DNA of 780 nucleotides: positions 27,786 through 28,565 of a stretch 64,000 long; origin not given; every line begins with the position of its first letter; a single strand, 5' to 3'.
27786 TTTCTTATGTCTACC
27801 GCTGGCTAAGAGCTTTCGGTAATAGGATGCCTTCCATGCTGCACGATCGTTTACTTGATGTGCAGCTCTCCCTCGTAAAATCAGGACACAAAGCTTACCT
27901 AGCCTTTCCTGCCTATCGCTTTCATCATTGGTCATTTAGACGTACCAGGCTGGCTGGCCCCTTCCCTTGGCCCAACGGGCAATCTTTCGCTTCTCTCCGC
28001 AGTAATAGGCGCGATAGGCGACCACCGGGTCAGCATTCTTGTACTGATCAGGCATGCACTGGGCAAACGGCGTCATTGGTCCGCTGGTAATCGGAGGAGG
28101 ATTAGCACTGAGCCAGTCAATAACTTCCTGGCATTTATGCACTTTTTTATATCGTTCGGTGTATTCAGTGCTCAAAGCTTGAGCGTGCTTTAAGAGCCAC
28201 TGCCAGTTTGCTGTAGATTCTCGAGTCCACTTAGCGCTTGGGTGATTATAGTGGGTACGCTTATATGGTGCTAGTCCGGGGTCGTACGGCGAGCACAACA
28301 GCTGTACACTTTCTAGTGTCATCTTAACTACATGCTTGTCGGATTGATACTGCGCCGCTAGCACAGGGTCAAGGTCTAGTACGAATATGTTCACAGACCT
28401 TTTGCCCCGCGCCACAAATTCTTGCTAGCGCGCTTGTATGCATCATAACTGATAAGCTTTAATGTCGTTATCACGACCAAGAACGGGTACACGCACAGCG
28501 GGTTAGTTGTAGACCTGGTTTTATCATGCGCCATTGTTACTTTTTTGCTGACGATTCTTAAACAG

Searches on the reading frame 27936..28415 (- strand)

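Call 62: search_protein_families(library=pfam, proteins=[window:27936-28415:-], max_evalue=0.001)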
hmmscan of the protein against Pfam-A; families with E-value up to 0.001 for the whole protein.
window:27936-28415:- (159 aa): 1 family
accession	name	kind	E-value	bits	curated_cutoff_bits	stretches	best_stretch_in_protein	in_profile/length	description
PF03013.19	Pyr_excise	-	0.00061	20.5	23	0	10-95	3-79/81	Pyrimidine dimer DNA glycosylase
